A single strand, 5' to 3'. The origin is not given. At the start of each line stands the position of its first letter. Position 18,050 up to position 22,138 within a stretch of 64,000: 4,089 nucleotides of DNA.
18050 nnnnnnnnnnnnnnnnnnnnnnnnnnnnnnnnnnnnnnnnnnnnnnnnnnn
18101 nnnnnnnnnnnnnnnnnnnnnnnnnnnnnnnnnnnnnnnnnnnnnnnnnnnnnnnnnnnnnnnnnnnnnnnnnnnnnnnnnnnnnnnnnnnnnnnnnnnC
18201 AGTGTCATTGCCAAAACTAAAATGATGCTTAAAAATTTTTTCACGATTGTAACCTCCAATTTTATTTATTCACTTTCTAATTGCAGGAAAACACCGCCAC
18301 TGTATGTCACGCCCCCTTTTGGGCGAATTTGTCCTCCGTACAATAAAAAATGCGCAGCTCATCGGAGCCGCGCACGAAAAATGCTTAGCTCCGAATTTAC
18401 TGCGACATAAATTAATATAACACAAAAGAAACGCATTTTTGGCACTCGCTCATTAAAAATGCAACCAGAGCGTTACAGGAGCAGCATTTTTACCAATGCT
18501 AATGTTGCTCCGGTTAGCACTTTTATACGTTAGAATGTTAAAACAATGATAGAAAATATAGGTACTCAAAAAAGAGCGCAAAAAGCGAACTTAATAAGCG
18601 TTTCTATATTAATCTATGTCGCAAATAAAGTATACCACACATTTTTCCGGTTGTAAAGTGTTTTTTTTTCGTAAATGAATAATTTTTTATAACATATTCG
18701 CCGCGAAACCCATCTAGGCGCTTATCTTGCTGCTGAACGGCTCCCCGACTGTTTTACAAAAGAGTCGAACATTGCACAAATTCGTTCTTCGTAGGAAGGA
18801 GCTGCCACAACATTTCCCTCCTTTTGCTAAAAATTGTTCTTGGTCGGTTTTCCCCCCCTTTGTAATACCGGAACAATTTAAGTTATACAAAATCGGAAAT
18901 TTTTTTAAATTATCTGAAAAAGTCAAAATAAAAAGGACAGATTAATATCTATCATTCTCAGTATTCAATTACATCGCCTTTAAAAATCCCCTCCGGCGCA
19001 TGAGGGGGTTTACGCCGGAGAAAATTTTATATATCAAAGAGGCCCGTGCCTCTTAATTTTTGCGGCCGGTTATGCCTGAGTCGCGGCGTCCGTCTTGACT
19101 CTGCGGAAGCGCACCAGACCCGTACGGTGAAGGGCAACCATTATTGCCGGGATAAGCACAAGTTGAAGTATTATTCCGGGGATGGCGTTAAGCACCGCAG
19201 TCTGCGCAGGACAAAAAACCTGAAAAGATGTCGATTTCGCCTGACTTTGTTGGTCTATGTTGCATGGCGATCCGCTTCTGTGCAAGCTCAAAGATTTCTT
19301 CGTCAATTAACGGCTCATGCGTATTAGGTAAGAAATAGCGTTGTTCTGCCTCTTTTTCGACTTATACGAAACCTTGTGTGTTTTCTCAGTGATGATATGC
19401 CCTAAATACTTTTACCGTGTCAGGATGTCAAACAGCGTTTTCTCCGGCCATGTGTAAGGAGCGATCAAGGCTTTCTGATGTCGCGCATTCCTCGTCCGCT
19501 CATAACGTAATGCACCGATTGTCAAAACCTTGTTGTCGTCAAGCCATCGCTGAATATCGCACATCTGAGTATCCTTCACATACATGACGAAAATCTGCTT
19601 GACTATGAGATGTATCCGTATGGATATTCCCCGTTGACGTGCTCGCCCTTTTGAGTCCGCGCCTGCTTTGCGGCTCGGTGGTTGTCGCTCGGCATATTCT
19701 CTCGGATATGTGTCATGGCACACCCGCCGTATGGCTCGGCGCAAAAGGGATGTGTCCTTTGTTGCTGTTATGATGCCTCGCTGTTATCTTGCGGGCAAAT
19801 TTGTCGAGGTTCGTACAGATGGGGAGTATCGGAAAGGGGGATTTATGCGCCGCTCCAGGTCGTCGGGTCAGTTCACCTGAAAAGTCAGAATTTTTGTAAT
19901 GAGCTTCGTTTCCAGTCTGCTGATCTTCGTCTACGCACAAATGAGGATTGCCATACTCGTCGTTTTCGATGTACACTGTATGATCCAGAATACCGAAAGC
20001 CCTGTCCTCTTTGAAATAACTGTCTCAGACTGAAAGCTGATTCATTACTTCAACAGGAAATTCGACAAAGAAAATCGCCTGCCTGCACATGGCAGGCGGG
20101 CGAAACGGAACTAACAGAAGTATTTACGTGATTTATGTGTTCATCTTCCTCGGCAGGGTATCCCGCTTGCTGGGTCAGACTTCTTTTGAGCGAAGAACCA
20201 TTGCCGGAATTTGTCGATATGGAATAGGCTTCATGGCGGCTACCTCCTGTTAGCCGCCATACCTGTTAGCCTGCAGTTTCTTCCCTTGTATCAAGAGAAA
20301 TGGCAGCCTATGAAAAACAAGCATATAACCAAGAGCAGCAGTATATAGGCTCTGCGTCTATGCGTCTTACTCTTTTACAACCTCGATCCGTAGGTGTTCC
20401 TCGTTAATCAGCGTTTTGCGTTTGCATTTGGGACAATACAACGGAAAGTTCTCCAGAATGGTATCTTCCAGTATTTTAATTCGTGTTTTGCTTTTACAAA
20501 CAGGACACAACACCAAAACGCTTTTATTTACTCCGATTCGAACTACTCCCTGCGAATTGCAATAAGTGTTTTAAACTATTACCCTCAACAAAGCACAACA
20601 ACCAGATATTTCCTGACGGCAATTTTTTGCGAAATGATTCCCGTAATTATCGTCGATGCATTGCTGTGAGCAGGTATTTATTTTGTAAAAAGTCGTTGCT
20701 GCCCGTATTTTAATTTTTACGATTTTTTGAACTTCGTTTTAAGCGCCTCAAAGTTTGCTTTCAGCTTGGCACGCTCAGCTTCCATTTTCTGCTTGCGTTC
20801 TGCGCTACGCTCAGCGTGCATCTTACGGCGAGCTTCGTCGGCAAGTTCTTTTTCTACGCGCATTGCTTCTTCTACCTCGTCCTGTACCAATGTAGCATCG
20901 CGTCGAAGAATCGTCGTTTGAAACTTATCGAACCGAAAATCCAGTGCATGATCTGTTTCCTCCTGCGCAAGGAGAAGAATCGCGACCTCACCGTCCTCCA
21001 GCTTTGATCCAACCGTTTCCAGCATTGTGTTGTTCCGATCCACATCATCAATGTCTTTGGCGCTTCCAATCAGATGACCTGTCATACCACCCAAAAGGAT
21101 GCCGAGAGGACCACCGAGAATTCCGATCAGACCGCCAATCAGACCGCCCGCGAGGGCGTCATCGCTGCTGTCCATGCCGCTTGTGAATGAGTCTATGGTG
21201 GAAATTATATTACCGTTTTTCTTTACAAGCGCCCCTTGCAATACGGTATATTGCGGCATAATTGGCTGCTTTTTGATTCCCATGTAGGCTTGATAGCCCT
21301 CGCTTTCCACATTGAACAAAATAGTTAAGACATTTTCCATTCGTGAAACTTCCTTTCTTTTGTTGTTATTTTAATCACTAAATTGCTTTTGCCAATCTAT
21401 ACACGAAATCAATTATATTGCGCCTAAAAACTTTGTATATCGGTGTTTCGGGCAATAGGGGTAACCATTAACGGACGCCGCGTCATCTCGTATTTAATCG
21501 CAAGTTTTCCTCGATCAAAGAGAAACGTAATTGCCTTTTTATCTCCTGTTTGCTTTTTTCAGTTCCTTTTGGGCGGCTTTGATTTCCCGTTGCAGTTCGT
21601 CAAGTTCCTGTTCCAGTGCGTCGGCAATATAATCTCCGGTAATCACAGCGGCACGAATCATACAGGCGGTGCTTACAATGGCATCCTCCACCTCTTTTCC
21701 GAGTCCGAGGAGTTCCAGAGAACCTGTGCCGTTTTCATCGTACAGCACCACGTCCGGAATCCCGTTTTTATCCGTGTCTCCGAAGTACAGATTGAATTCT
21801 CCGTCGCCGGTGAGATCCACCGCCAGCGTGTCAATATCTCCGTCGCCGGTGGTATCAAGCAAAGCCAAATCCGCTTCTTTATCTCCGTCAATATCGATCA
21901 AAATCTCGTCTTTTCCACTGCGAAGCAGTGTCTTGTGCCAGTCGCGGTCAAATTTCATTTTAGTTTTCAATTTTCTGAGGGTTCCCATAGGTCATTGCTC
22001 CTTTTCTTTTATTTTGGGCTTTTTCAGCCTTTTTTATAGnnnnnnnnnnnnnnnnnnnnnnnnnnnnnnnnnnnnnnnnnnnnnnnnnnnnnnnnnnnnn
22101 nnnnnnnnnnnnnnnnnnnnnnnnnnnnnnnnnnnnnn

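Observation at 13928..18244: SLH-anchored thermolysin-type protease carrying Listeria-Bacteroides repeats: an unusual surface-displayed M4 enzyme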

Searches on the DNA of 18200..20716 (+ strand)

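Call 21: search_dna_similar(query=window:18260-20716:+, collection=plasmids, mode=distant, max_rows=10)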
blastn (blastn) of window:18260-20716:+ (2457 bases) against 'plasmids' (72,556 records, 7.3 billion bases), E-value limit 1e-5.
Records with a match: 188; places in all: 192; records where one place covers at least 80% of the query: 0.
Best place of each record, by identity: 60-80% 188.
By first word of the organism name: Campylobacter 159; Enterococcus 18; Subdoligranulum 3; Salmonella 2; Glaesserella 2; Vescimonas 1; Monoglobus 1; Streptococcus 1; Pasteurella 1.
By predicted mobility (MOB-suite, as given by PLSDB): conjugative 174; non-mobilizable 8; mobilizable 6.
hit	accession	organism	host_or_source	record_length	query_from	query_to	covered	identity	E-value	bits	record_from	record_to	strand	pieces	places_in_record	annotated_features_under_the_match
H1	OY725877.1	Subdoligranulum variabile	-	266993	945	1409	19%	73.4%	4e-54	290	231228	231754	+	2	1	none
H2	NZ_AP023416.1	Vescimonas fastidiosa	Homo sapiens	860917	1419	2251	18%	73.1%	2e-40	253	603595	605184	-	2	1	sigma-70 family RNA polymerase sigma factor | helix-turn-helix domain-containing protein | cysteine-rich KTR domain-containing protein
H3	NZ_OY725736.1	Monoglobus pectinilyticus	-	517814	960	1999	17%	75.6%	1e-36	320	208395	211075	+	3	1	recombinase family protein | sigma-70 family RNA polymerase sigma factor | helix-turn-helix domain-containing protein | hypothetical protein | transposon-encoded TnpW family protein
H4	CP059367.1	Campylobacter coli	human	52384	2086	2251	7%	71.3%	3e-11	79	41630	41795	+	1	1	none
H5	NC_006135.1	Campylobacter jejuni subsp. jejuni 81-176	-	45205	2086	2251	7%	70.7%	1e-10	78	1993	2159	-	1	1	cysteine-rich KTR domain-containing protein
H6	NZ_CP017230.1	Campylobacter jejuni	Homo sapiens,Human stool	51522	2086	2251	7%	70.7%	1e-10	78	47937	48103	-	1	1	cysteine-rich KTR domain-containing protein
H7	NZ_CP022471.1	Campylobacter jejuni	human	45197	2086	2251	7%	70.7%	1e-10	78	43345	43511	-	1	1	cysteine-rich KTR domain-containing protein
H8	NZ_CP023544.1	Campylobacter jejuni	food,chicken breast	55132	2086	2251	7%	70.7%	1e-10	78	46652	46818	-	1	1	cysteine-rich KTR domain-containing protein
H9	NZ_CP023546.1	Campylobacter coli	food,chicken breast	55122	2086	2251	7%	70.7%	1e-10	78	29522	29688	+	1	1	cysteine-rich KTR domain-containing protein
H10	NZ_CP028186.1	Campylobacter jejuni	-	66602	2086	2251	7%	70.7%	1e-10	78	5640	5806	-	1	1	cysteine-rich KTR domain-containing protein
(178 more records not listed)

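Call 46: search_rna_families(source=window, start=18200, end=18800, threshold=evalue, max_evalue=1)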
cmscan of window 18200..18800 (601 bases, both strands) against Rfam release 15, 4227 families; matches with E-value up to 1: 0.
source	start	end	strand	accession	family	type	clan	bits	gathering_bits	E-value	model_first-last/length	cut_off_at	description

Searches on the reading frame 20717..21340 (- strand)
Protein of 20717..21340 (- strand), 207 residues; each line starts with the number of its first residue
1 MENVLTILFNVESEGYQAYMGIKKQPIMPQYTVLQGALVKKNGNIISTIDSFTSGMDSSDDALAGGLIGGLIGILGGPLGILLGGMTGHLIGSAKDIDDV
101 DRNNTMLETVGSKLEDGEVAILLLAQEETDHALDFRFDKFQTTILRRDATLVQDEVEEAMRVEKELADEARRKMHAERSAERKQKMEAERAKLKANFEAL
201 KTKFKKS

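Call 8: search_protein_families(library=pfam, proteins=[window:20717-21340:-], max_evalue=0.01)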
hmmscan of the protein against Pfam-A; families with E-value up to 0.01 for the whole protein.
window:20717-21340:- (207 aa): 2 families
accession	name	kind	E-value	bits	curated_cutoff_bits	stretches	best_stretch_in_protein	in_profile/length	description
PF06897.17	DUF1269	-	2.2e-09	38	26.9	1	62-149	1-87/100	Protein of unknown function (DUF1269)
PF04306.18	DUF456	-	0.0023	18.7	29.4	1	57-92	58-94/139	Protein of unknown function (DUF456)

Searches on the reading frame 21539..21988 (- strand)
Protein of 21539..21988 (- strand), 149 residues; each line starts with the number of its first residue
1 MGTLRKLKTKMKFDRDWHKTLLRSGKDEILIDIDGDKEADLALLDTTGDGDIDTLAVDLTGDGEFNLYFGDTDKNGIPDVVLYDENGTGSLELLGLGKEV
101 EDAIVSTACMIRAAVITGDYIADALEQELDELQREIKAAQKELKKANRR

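Call 8: search_protein_families(library=pfam, proteins=[window:21539-21988:-], max_evalue=0.01)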
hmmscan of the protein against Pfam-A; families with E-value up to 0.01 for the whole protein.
window:21539-21988:- (149 aa): 1 family
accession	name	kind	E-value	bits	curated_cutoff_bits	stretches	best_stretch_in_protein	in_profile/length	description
PF08285.16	DPM3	-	0.0091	16.6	25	0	103-146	44-87/90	Dolichol-phosphate mannosyltransferase subunit 3 (DPM3)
